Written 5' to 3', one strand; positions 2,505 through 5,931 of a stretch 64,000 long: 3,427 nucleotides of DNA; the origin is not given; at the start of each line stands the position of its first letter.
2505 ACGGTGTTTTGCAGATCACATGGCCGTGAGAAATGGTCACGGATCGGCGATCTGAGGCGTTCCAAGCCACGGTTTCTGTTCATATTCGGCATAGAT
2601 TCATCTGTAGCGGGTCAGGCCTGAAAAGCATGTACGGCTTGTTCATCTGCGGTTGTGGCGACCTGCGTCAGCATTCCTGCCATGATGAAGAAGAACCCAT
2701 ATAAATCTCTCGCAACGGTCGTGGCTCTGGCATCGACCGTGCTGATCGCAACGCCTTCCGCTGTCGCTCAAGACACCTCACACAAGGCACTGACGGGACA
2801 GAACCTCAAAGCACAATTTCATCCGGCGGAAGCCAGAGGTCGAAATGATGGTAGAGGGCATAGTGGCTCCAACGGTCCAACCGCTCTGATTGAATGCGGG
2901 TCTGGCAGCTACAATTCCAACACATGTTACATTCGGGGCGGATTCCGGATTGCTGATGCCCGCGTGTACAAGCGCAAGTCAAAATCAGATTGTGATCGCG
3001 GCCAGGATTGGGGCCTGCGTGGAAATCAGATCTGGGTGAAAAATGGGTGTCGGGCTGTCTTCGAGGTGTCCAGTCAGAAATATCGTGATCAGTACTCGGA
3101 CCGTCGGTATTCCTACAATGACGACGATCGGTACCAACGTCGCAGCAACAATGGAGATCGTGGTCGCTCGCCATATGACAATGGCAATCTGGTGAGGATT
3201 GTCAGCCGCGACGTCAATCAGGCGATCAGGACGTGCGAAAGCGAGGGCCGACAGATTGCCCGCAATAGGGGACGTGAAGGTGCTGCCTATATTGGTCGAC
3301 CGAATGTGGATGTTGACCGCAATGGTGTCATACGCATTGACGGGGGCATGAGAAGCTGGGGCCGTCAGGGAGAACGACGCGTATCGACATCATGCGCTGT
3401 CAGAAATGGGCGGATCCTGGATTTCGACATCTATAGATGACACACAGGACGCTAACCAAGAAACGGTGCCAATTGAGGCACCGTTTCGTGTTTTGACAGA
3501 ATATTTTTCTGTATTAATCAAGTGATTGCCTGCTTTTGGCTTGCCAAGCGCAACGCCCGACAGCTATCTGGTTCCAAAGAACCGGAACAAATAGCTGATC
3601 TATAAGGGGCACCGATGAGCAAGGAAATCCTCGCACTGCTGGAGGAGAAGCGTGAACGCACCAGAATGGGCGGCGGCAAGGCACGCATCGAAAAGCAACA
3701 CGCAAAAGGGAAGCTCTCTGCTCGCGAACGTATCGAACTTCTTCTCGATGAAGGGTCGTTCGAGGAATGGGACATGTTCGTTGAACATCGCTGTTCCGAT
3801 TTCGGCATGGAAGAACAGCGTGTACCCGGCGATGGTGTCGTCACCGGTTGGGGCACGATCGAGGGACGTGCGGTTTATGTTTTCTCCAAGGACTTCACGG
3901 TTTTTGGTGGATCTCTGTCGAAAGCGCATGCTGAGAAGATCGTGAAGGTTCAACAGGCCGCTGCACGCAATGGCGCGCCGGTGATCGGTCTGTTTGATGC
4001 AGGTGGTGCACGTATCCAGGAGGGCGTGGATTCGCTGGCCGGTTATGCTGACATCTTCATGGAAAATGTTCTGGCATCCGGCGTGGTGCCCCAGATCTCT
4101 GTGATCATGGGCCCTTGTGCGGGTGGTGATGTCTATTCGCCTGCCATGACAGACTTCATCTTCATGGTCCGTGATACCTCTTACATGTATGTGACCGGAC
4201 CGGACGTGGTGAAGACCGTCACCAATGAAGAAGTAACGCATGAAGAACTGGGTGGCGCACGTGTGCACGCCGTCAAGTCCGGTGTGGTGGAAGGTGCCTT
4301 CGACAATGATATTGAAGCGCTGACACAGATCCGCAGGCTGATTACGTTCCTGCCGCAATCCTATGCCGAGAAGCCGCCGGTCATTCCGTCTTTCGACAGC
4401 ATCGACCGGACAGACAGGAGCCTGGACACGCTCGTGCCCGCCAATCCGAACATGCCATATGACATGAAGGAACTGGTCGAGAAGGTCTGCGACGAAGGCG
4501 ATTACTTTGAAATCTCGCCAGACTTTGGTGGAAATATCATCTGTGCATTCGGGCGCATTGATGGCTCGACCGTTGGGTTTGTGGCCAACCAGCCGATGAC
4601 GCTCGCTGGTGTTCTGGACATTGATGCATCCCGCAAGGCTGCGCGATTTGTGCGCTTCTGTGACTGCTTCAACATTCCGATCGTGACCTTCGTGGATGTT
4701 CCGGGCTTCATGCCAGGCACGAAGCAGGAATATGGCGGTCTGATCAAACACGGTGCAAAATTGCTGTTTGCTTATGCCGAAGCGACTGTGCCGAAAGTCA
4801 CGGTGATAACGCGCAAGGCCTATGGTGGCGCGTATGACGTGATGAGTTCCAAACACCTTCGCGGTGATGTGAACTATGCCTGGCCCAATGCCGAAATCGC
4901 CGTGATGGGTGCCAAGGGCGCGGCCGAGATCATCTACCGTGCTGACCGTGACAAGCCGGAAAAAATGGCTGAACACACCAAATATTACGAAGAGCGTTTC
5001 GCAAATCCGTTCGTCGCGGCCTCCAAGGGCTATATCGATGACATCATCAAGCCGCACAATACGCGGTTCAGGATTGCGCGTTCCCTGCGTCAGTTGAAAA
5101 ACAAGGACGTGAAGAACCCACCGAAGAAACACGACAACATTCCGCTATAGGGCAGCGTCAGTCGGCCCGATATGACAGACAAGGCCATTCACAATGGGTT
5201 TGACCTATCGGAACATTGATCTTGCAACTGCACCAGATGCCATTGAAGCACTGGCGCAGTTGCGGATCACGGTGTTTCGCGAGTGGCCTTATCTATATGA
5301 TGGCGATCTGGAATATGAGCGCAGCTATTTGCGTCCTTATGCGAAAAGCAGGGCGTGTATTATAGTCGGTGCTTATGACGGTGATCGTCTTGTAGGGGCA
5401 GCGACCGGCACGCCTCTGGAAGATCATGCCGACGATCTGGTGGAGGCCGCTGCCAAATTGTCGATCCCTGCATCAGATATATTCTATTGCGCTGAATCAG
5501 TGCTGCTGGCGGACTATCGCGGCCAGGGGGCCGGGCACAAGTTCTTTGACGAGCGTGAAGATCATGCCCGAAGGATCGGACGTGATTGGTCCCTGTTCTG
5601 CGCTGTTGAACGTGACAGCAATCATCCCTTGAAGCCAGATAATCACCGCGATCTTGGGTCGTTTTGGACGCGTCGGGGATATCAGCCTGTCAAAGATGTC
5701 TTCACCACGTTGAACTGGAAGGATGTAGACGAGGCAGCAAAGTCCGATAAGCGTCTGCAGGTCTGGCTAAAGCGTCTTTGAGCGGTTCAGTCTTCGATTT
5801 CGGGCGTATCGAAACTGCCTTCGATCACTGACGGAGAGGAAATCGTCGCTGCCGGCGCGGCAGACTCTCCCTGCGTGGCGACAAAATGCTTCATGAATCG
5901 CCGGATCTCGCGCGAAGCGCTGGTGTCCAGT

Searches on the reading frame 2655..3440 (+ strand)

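Call 40: search_protein_families(library=pfam, proteins=[window:2655-3440:+], max_evalue=0.00001)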
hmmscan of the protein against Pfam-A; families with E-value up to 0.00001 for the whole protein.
window:2655-3440:+ (261 aa): 1 family
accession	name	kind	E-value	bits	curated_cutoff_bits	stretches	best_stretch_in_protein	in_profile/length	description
PF11218.13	DUF3011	-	3.7e-11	43.8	25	1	75-185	67-171/197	Protein of unknown function (DUF3011)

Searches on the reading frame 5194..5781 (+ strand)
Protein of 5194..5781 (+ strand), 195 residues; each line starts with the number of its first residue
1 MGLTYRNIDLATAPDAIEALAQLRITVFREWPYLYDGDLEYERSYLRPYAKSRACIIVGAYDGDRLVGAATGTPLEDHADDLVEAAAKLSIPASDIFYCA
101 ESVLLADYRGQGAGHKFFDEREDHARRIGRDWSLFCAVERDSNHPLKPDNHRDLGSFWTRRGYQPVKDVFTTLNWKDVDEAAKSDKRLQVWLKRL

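Call 40: search_protein_families(library=pfam, proteins=[window:5194-5781:+], max_evalue=0.00001)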
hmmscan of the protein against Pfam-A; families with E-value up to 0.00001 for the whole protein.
window:5194-5781:+ (195 aa): 1 family
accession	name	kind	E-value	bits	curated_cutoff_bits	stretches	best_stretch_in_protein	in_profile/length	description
PF00583.31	Acetyltransf_1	-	3.3e-06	27.8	20.7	1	32-145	10-106/116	Acetyltransferase (GNAT) family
